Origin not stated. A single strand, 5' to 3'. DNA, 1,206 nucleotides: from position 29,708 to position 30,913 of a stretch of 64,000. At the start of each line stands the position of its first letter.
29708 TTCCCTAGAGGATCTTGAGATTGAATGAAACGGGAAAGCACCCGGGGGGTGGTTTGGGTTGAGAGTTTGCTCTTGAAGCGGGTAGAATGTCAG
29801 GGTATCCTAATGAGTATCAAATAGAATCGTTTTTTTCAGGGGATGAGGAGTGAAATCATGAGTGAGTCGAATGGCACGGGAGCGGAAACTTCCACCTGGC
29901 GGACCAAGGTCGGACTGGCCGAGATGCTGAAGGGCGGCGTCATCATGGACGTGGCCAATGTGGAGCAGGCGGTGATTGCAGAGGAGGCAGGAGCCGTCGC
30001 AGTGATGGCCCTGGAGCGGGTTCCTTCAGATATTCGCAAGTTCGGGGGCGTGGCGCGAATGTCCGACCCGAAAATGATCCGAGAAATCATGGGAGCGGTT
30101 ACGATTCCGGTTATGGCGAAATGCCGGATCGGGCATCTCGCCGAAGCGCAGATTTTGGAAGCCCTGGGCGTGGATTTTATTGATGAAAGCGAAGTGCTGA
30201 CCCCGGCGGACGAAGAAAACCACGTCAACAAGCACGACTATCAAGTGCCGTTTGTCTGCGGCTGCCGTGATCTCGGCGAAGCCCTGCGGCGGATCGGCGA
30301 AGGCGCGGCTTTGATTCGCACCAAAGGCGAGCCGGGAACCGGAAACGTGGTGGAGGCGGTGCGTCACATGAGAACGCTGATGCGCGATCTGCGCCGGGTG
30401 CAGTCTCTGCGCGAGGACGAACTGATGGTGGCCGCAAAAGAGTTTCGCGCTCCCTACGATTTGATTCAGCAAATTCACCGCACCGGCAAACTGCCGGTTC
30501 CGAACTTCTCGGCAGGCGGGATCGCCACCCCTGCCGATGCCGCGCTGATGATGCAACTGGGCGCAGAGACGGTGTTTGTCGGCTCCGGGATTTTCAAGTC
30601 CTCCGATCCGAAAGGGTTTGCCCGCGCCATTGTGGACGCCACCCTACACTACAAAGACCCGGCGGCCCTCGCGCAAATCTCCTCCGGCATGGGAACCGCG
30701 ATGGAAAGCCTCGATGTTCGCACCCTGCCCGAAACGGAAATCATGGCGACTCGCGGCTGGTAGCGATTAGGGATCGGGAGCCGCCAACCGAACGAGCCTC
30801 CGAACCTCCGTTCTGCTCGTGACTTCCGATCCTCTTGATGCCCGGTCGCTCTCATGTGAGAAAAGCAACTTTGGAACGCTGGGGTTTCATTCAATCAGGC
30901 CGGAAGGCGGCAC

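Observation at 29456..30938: Family of palindromic elements with a shared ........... core bracketing pdxS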

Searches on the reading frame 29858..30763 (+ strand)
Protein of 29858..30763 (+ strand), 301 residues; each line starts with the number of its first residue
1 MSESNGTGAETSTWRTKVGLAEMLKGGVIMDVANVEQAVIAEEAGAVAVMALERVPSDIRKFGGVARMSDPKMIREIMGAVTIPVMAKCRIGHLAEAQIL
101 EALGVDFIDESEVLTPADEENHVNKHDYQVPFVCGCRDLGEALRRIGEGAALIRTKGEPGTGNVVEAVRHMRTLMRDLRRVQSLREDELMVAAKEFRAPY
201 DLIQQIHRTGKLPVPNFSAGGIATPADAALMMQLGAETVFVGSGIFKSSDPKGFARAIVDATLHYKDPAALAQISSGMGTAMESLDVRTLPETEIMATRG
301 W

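Call 14: find_encoding_contigs(protein=window:29858-30763:+, flank=10000, max_places=10)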
Protein window:29858-30763:+ (301 aa): no gene with exactly this product is on record in the collection.

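Call 15: find_homologous_proteins(query=window:29858-30760:+)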
Query window:29858-30760:+ (301 aa): 8000 proteins with E <= 0.001 among 8000 candidates; the best 120 are listed.
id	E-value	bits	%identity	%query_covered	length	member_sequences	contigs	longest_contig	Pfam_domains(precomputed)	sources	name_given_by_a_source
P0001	3.4e-178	609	91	100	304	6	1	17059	PF05690.21,PF01680.24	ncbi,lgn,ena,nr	ncbi:MAG: pyridoxal 5'-phosphate synthase lyase subunit PdxS [Chthonomonadaceae bacterium]|nr:pyrido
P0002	1.1e-167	575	93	93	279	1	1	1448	PF05690.21,PF01680.24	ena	-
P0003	8.1e-166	569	88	97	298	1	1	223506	PF05690.21,PF01680.24,PF01207.24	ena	-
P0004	2.9e-165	567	-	-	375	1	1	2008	PF05690.21,PF03060.22,PF01680.24,PF01207.24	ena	-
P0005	8.2e-163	559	84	99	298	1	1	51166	PF05690.21,PF01680.24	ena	-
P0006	9.5e-163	558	87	97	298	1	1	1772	PF05690.21,PF17935.7,PF01680.24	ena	-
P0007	1.5e-162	558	87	97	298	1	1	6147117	PF05690.21,PF01680.24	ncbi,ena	-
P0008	2.9e-162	557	86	97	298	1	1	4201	PF05690.21,PF17935.7,PF01680.24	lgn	-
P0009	2.8e-161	554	84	100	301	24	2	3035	PF05690.21,PF01680.24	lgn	-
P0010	3.2e-161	553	84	100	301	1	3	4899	PF05690.21,PF01680.24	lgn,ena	-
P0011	5.2e-161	553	84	100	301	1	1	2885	PF05690.21,PF01680.24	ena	-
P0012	8.0e-161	552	84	100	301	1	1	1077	PF05690.21,PF01680.24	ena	-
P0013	4.2e-160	550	84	97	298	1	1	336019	PF05690.21,PF01680.24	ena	-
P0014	4.9e-160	550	84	100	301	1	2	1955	PF05690.21,PF01680.24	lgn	-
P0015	7.4e-160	549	83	100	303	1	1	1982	PF05690.21,PF01680.24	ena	-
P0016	7.6e-160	549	83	100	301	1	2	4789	PF05690.21,PF01680.24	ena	-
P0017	9.6e-160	549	84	100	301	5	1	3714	PF05690.21,PF01680.24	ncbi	-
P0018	1.1e-159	548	85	97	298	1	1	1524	PF05690.21,PF17935.7,PF01680.24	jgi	-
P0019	1.9e-159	548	85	97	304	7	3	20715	PF05690.21,PF01680.24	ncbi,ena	-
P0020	2.4e-159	547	84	97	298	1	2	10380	PF05690.21,PF17935.7,PF01680.24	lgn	-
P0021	2.8e-159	547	84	97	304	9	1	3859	PF05690.21,PF17935.7,PF01680.24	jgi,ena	-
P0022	3.7e-159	547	84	97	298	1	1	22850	PF05690.21,PF01680.24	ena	-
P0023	4.2e-159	546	85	97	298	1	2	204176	PF05690.21,PF01680.24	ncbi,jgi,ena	jgi:pyridoxal 5'-phosphate synthase pdxS subunit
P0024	4.3e-159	546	84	99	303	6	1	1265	PF05690.21,PF17935.7,PF01680.24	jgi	jgi:pyridoxal 5'-phosphate synthase pdxS subunit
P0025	1.2e-158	545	83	100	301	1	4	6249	PF05690.21,PF01680.24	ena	-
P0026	1.2e-158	545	83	97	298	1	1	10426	PF05690.21,PF01680.24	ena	-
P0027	3.1e-158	544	83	98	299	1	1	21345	PF05690.21,PF01680.24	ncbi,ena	-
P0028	3.4e-158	543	83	97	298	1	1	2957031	PF05690.21,PF01680.24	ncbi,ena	-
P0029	3.4e-158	543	82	99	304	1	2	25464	PF05690.21,PF01680.24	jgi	jgi:pyridoxal 5'-phosphate synthase pdxS subunit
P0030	6.1e-158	543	84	97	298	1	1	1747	PF05690.21,PF01680.24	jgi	jgi:pyridoxal 5'-phosphate synthase pdxS subunit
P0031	6.1e-158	543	84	97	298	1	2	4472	PF05690.21,PF01680.24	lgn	-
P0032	6.7e-158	543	84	97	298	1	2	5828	PF05690.21,PF01680.24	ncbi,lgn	-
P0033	7.2e-158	542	83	97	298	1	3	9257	PF05690.21,PF01680.24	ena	-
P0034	8.1e-158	542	83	97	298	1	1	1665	PF05690.21,PF01680.24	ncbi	-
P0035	9.7e-158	542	83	97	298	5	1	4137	PF05690.21,PF01680.24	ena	-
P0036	1.2e-157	542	83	97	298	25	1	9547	PF05690.21,PF01680.24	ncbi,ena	-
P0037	2.3e-157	541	84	97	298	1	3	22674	PF05690.21,PF17935.7,PF01680.24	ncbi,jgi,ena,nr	ncbi:MAG TPA: pyridoxal 5'-phosphate synthase lyase subunit PdxS [Chthonomonadaceae bacterium]|nr:py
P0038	3.5e-157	540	83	97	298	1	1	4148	PF05690.21,PF01680.24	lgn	-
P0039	3.8e-157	540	83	97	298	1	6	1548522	PF05690.21,PF01680.24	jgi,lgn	jgi:pyridoxal 5'-phosphate synthase pdxS subunit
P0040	4.9e-157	540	84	97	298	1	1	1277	PF05690.21,PF01680.24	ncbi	-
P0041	6.5e-157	539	82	97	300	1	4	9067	PF05690.21,PF01680.24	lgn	-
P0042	8.1e-157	539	84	97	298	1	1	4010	PF05690.21,PF01680.24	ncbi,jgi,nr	ncbi:MAG TPA: pyridoxal 5'-phosphate synthase lyase subunit PdxS [Chthonomonadaceae bacterium]|nr:py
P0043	8.6e-157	539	83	97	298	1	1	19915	PF05690.21,PF01680.24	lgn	-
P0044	9.2e-157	539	83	97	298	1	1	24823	PF05690.21,PF01680.24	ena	-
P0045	1.4e-156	538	83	97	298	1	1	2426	PF05690.21,PF01680.24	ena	-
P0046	1.6e-156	538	83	97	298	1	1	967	PF05690.21,PF01680.24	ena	-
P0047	1.6e-156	538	82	97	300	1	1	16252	PF05690.21,PF01680.24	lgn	-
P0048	2.1e-156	538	82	97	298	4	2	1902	PF05690.21,PF01680.24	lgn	-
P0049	2.2e-156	538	83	97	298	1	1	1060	PF05690.21,PF01680.24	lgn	-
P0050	2.3e-156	537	83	97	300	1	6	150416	PF05690.21,PF01680.24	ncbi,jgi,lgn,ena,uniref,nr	ncbi:MAG TPA: pyridoxal 5'-phosphate synthase lyase subunit PdxS [Chthonomonas sp.]|jgi:pyridoxal 5'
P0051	2.4e-156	537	83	97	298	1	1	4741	PF05690.21,PF01680.24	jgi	jgi:pyridoxal 5'-phosphate synthase pdxS subunit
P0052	4.3e-156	537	83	97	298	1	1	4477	PF05690.21,PF01680.24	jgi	jgi:pyridoxal 5'-phosphate synthase pdxS subunit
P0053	4.4e-156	537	84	96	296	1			PF05690.21,PF01680.24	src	-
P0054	5.6e-156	536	83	97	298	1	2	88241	PF05690.21,PF17935.7,PF01680.24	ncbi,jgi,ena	jgi:pyridoxal 5'-phosphate synthase pdxS subunit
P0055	6.0e-156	536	82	97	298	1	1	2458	PF05690.21,PF17935.7,PF01680.24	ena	-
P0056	6.0e-156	536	84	96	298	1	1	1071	PF05690.21,PF01680.24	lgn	-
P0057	6.7e-156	536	82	97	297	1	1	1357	PF05690.21,PF01680.24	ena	-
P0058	6.7e-156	536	82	97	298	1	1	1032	PF05690.21,PF01680.24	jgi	jgi:pyridoxal 5'-phosphate synthase pdxS subunit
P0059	6.9e-156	536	83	97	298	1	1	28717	PF05690.21,PF01680.24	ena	-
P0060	7.0e-156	536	84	97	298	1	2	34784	PF05690.21,PF01680.24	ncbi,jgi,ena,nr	ncbi:MAG TPA: pyridoxal 5'-phosphate synthase lyase subunit PdxS [Chthonomonadaceae bacterium]|nr:py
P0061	7.9e-156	536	82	97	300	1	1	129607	PF05690.21,PF01680.24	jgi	jgi:pyridoxal 5'-phosphate synthase pdxS subunit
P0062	8.2e-156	536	83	97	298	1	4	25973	PF05690.21,PF01680.24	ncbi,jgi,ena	-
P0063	9.0e-156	536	82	97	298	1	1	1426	PF05690.21,PF01680.24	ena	-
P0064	9.2e-156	536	82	97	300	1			PF05690.21,PF01680.24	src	-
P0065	9.7e-156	535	82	97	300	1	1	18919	PF05690.21,PF01680.24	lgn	-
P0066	1.3e-155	535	83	97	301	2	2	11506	PF05690.21,PF17935.7,PF01680.24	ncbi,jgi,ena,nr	ncbi:MAG TPA: pyridoxal 5'-phosphate synthase lyase subunit PdxS [Chthonomonadaceae bacterium]|nr:py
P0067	1.6e-155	535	82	97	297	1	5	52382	PF05690.21,PF01680.24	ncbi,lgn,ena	-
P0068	1.6e-155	535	82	97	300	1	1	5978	PF05690.21,PF01680.24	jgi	jgi:pyridoxal 5'-phosphate synthase pdxS subunit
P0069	1.8e-155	535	82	97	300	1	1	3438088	PF05690.21,PF01680.24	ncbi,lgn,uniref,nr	ncbi:pyridoxal phosphate synthase yaaD subunit [Chthonomonas calidirosea]|uniref:pyridoxal 5'-phosph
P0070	5.6e-155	533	82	100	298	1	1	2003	PF05690.21,PF01680.24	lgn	-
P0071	6.7e-155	533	82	97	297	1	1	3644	PF05690.21,PF01680.24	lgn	-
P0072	8.0e-155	532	82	97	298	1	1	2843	PF05690.21,PF01680.24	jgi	jgi:pyridoxal 5'-phosphate synthase pdxS subunit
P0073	8.5e-155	532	81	100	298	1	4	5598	PF05690.21,PF01680.24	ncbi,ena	-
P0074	1.2e-154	532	81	97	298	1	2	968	PF05690.21,PF01680.24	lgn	-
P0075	2.2e-154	531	81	100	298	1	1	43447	PF05690.21,PF01680.24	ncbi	-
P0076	2.6e-154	531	82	97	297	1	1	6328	PF05690.21,PF01680.24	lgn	-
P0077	4.7e-154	530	82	97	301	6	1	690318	PF05690.21,PF01680.24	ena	-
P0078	4.8e-154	530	81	97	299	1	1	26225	PF05690.21,PF01680.24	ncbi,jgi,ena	jgi:pyridoxal 5'-phosphate synthase pdxS subunit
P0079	5.5e-154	530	81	97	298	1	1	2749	PF05690.21,PF01680.24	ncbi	-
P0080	1.2e-153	529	82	97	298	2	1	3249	PF05690.21,PF17935.7,PF01680.24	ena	-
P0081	1.5e-153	528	81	97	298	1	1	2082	PF05690.21,PF01680.24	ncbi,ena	-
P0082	6.0e-153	526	81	100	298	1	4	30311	PF05690.21,PF01680.24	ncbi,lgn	-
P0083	6.4e-153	526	82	97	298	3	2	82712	PF05690.21,PF01680.24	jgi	jgi:pyridoxal 5'-phosphate synthase pdxS subunit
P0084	7.6e-153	526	81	97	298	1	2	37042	PF05690.21,PF01680.24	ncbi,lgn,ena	-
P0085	8.1e-153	526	80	100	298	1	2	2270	PF05690.21,PF01680.24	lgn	-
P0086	8.5e-153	526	83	94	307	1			PF05690.21,PF01680.24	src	-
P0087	9.4e-153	526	79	100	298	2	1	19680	PF05690.21,PF01680.24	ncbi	-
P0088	9.9e-153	526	80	100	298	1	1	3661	PF05690.21,PF01680.24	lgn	-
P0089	1.5e-152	525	81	97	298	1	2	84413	PF05690.21,PF01680.24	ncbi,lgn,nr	ncbi:MAG: pyridoxal 5'-phosphate synthase lyase subunit PdxS [Chloroherpetonaceae bacterium]|nr:pyri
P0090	2.7e-152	524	80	97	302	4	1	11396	PF05690.21,PF01680.24,PF01207.24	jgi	jgi:pyridoxal 5'-phosphate synthase pdxS subunit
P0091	4.4e-152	523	80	100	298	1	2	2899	PF05690.21,PF01680.24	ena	-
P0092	6.1e-152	523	82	97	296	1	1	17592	PF05690.21,PF01680.24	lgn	-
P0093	1.1e-151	522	81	97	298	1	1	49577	PF05690.21,PF01680.24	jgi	jgi:pyridoxal 5'-phosphate synthase pdxS subunit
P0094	1.3e-151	522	78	100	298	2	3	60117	PF05690.21,PF01680.24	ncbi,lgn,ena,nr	ncbi:pyridoxal 5'-phosphate synthase subunit PdxS [Armatimonadota bacterium]|nr:pyridoxal 5'-phospha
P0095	4.8e-151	520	81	96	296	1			PF05690.21,PF01680.24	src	-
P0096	1.2e-150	519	80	97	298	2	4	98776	PF05690.21,PF01680.24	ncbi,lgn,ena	-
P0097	1.3e-150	519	80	97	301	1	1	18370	PF05690.21,PF17935.7,PF01680.24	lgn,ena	-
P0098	3.3e-150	517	85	93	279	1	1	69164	PF05690.21,PF01680.24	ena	-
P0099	4.2e-149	514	80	97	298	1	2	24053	PF05690.21,PF01680.24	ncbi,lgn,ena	-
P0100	9.1e-149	513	80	97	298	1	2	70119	PF05690.21,PF01680.24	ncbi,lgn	-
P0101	9.7e-149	512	80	97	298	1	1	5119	PF05690.21,PF01680.24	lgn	-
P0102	1.2e-148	512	79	97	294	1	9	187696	PF05690.21,PF01680.24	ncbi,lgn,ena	-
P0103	1.5e-148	512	80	97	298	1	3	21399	PF05690.21,PF01680.24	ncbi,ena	-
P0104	8.0e-148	509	78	97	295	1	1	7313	PF05690.21,PF17935.7,PF01680.24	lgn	-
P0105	1.3e-147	509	83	92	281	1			PF05690.21,PF01680.24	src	-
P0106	3.2e-147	508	80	97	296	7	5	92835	PF05690.21,PF01680.24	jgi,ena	-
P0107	3.8e-146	504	78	97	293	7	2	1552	PF05690.21,PF01680.24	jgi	jgi:pyridoxal 5'-phosphate synthase pdxS subunit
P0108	5.2e-146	504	80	97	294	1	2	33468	PF05690.21,PF01680.24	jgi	jgi:pyridoxal 5'-phosphate synthase pdxS subunit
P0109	6.6e-146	503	78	99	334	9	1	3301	PF05690.21,PF01680.24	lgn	-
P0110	2.1e-145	502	76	100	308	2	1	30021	PF05690.21,PF01680.24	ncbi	-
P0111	3.1e-145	501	76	99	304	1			PF05690.21,PF01680.24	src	-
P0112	4.4e-145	500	77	97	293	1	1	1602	PF05690.21,PF01680.24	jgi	jgi:pyridoxal 5'-phosphate synthase pdxS subunit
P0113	5.4e-145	500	77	97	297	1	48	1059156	PF05690.21,PF01680.24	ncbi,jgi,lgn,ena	-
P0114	5.4e-145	500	76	100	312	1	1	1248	PF05690.21,PF01680.24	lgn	-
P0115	6.1e-145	500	77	97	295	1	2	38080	PF05690.21,PF01680.24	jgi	jgi:pyridoxal 5'-phosphate synthase pdxS subunit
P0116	9.4e-145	499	77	97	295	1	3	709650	PF05690.21,PF01680.24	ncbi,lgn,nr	ncbi:MAG: pyridoxal 5'-phosphate synthase lyase subunit PdxS [Armatimonadetes bacterium]|nr:pyridoxa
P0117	1.3e-144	499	75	100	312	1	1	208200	PF05690.21,PF01680.24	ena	-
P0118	2.1e-144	498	79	97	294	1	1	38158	PF05690.21,PF01680.24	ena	-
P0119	2.1e-144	498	75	100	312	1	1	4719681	PF05690.21,PF01680.24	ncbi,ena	-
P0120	4.3e-144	497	75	100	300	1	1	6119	PF05690.21,PF01680.24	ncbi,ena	-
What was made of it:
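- Checked: pdxS runs 29858-30763, and homologue lengths support that start (call 15).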

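Call 16: find_encoding_contigs(protein=P0001, flank=5000, max_places=3)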
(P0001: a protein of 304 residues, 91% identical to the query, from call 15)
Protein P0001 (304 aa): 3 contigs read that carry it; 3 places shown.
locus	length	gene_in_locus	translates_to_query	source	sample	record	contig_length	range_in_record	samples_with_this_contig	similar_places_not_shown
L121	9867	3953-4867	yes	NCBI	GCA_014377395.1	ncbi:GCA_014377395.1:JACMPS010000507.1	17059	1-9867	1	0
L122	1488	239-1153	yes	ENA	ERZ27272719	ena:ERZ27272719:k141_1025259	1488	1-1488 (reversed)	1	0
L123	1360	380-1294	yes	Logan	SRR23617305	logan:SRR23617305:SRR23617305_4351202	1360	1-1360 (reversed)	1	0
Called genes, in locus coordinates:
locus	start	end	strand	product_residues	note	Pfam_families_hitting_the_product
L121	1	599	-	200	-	PF25173:Beta-prop_WDR3_1st, PF25174:Beta-prop_THOC3, PF25391:WD40_Gbeta, PF23381:Beta-prop_IFT122_1st, PF23414:Beta-prop_EML_2, PF24817:WD40_WDHD1_1st, PF25172:Beta-prop_WDR3_2nd, PF25175:Beta-prop_WDR5, +15 more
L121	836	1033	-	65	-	-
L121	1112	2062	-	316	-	PF01869:BcrAD_BadFG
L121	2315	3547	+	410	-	PF00994:MoCF_biosynth, PF18146:CinA_KH, PF02464:CinA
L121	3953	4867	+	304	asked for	PF01680:SOR_SNZ, PF05690:ThiG (faint)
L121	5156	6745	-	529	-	PF02366:PMT (weak), PF13231:PMT_2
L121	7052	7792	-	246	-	PF17131:TP_0789-like (faint)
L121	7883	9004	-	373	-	PF01321:Creatinase_N, PF00557:Peptidase_M24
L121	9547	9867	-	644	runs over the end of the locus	PF20581:DUF6785, PF20580:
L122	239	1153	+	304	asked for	PF01680:SOR_SNZ, PF05690:ThiG (faint)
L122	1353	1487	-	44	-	?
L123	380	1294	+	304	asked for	PF01680:SOR_SNZ, PF05690:ThiG (faint)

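Call 17: find_encoding_contigs(protein=P0003, flank=5000, max_places=3)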
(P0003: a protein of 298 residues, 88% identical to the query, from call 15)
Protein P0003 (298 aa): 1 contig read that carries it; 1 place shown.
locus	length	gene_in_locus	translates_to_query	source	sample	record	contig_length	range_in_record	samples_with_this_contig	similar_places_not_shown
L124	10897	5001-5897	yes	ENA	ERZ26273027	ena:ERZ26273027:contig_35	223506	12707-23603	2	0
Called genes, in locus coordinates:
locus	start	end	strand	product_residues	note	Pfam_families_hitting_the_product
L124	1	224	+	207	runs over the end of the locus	-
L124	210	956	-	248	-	PF00702:Hydrolase, PF12710:HAD, PF13419:HAD_2, PF13242:Hydrolase_like (weak)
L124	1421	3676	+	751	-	PF13177:DNA_pol3_delta2, PF00004:AAA, PF13401:AAA_22 (weak), PF22608:DNAX_ATPase_lid, PF12169:DNA_pol3_gamma3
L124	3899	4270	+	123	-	PF02575:YbaB_DNA_bd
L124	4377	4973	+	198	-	PF21176:RecR_HhH, PF02132:RecR_ZnF, PF13662:Toprim_4, PF01751:Toprim, PF21175:RecR_C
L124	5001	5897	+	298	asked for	PF01680:SOR_SNZ, PF01207:Dus (faint), PF05690:ThiG (faint)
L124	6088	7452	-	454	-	PF01128:IspD, PF12804:NTP_transf_3, PF02542:YgbB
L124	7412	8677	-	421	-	PF27675:YCF81_N (weak), PF01850:PIN (weak)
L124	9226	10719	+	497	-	PF00989:PAS (weak), PF08447:PAS_3, PF00989:PAS (weak), PF08448:PAS_4, PF13188:PAS_8 (weak), PF07536:HWE_HK (weak), PF07568:HisKA_2, PF02518:HATPase_c, +2 more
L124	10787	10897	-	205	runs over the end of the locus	PF10042:DUF2278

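Call 18: find_encoding_contigs(protein=P0007, flank=5000, max_places=3)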
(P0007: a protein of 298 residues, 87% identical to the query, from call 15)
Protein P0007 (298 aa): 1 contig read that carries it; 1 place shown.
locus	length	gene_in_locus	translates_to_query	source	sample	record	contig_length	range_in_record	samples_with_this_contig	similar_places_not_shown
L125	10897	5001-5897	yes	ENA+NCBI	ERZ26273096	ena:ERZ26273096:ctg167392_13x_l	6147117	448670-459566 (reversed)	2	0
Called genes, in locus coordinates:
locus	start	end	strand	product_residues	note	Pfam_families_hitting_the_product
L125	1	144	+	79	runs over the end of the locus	-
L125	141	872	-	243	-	PF00702:Hydrolase, PF12710:HAD, PF13419:HAD_2, PF13242:Hydrolase_like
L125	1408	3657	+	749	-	PF13177:DNA_pol3_delta2, PF00004:AAA, PF13401:AAA_22 (weak), PF22608:DNAX_ATPase_lid, PF12169:DNA_pol3_gamma3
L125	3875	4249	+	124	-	PF02575:YbaB_DNA_bd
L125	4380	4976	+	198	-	PF21176:RecR_HhH, PF02132:RecR_ZnF, PF13662:Toprim_4, PF01751:Toprim, PF21175:RecR_C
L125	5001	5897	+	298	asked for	PF01680:SOR_SNZ, PF05690:ThiG (weak)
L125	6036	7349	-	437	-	PF01128:IspD, PF12804:NTP_transf_3, PF02542:YgbB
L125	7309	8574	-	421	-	PF27675:YCF81_N (faint), PF01850:PIN (weak)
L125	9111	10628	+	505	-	PF00989:PAS (weak), PF08447:PAS_3, PF13426:PAS_9 (faint), PF08448:PAS_4, PF13188:PAS_8, PF07536:HWE_HK (faint), PF07568:HisKA_2, PF02518:HATPase_c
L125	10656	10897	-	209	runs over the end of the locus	PF10042:DUF2278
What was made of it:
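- pdxS has a different neighbourhood in every relative examined: cinA-pdxS-PMT in L121 and recR-pdxS-ispDF in L124 and L125 (calls 16-18).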

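Call 25: find_encoding_contigs(protein=P0002, flank=5000, max_places=3)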
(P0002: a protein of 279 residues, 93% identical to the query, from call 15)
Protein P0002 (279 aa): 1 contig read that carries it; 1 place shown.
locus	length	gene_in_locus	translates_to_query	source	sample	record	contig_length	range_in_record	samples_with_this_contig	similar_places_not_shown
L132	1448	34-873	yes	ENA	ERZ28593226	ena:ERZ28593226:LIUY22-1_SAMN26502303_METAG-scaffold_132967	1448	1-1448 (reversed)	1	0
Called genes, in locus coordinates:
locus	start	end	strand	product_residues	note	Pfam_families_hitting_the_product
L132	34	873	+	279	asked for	PF01680:SOR_SNZ, PF05690:ThiG (faint)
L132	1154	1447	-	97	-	?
